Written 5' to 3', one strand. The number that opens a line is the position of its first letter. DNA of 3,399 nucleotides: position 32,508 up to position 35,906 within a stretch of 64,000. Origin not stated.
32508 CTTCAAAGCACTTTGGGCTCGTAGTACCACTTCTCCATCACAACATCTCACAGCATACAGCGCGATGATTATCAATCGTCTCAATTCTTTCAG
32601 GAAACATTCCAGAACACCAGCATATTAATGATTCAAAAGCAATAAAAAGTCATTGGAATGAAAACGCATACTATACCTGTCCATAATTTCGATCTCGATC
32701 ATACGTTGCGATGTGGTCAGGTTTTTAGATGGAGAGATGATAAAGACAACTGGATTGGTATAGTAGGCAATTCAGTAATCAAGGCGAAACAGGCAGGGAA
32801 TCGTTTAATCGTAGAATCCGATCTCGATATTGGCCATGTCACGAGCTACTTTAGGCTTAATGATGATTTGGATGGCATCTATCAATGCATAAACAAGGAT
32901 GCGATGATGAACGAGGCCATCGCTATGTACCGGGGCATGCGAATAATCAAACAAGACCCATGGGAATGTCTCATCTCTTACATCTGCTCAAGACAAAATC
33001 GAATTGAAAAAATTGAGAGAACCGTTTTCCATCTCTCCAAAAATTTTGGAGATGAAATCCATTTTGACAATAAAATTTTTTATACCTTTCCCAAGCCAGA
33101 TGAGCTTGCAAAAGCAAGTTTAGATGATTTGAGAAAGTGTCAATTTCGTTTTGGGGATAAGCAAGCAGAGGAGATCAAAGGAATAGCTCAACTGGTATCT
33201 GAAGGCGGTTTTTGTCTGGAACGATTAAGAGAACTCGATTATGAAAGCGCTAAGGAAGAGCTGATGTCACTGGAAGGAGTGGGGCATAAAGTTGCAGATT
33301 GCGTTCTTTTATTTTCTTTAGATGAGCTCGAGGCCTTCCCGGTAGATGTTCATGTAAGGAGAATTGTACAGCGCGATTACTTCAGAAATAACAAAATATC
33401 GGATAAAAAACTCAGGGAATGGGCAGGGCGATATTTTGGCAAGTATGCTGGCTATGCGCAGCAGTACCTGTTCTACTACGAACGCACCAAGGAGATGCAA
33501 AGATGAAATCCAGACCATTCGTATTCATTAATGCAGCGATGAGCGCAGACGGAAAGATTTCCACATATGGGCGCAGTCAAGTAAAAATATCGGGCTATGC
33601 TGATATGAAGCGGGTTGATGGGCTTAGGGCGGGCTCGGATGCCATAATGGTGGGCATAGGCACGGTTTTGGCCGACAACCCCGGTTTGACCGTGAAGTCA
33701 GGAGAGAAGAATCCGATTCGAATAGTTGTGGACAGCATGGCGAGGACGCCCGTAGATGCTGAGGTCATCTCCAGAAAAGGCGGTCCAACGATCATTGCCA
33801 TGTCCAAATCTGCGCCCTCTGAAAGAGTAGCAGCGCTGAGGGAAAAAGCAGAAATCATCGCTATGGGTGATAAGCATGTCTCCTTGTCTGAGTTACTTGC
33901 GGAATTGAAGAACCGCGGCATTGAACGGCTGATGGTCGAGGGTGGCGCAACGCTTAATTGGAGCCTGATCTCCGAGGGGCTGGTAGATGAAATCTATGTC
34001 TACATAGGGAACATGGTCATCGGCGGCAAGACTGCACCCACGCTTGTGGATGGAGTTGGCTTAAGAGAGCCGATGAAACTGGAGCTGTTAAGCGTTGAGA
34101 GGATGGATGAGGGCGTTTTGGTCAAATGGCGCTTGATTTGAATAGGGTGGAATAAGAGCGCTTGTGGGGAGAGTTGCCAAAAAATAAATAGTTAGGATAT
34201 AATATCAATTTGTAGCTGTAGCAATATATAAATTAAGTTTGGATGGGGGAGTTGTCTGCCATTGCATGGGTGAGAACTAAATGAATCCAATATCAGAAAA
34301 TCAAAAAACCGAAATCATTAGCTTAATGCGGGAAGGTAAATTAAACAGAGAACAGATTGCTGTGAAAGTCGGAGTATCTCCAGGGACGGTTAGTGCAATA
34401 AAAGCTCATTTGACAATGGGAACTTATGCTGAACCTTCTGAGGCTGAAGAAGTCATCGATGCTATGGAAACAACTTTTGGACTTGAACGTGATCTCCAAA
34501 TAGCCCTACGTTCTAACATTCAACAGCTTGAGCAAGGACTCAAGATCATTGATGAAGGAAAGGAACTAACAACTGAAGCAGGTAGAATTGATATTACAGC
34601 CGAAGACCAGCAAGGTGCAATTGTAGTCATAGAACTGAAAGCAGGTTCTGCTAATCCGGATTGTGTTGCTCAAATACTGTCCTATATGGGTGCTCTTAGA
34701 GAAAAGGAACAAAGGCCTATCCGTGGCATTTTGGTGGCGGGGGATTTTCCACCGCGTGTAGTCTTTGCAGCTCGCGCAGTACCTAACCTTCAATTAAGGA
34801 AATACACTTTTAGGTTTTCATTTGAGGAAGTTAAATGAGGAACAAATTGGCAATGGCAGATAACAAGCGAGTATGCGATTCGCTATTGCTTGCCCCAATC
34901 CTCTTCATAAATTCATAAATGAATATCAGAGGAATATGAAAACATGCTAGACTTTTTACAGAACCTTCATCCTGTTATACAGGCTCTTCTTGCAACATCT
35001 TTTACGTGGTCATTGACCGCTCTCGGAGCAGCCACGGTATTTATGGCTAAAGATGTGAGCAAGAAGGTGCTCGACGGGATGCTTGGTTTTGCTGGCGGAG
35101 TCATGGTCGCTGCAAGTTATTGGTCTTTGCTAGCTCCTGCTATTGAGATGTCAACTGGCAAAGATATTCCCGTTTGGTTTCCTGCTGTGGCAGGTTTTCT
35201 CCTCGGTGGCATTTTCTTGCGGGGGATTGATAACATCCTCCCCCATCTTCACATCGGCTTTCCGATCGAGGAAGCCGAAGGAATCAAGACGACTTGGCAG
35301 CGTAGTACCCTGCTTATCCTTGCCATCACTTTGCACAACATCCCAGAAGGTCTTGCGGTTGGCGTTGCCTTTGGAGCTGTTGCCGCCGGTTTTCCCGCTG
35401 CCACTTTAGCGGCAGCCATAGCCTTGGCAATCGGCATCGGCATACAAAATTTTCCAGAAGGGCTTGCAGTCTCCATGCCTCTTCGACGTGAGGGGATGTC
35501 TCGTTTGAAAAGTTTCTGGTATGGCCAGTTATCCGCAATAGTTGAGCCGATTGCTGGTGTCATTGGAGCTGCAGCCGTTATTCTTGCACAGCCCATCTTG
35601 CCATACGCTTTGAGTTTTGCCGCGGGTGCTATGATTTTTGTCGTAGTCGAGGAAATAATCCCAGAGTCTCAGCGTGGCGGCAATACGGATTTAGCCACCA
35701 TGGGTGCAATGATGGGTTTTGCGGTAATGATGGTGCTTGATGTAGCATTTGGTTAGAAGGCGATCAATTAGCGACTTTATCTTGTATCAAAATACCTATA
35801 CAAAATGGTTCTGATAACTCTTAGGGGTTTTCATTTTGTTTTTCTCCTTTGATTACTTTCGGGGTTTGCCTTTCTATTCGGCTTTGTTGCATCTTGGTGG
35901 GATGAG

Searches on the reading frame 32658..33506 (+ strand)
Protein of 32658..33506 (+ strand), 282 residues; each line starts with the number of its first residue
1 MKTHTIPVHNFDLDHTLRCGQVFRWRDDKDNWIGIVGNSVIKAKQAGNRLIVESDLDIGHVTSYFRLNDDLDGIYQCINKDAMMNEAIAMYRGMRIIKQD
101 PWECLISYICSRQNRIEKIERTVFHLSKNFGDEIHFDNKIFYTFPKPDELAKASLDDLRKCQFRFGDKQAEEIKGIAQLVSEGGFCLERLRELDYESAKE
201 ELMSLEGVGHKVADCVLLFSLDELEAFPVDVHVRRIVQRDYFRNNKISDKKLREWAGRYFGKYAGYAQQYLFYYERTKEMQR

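Call 70: search_protein_families(library=pfam, proteins=[window:32658-33506:+], max_evalue=0.00001)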
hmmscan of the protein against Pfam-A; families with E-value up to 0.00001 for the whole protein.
window:32658-33506:+ (282 aa): 2 families
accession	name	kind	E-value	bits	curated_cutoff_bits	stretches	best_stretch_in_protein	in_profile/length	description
PF07934.18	OGG_N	-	3.7e-22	79.1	23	1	6-105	4-115/115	8-oxoguanine DNA glycosylase, N-terminal domain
PF00730.31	HhH-GPD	-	3.1e-13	50.4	26.2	1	106-254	1-100/108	HhH-GPD superfamily base excision DNA repair protein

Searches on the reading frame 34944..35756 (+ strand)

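Call 70: search_protein_families(library=pfam, proteins=[window:34944-35756:+], max_evalue=0.00001)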
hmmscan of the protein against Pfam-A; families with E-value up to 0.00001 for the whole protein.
window:34944-35756:+ (270 aa): 1 family
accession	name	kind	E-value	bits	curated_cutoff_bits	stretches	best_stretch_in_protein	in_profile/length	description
PF02535.28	Zip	-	4.5e-24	85.7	35.1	1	119-265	176-322/323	ZIP Zinc transporter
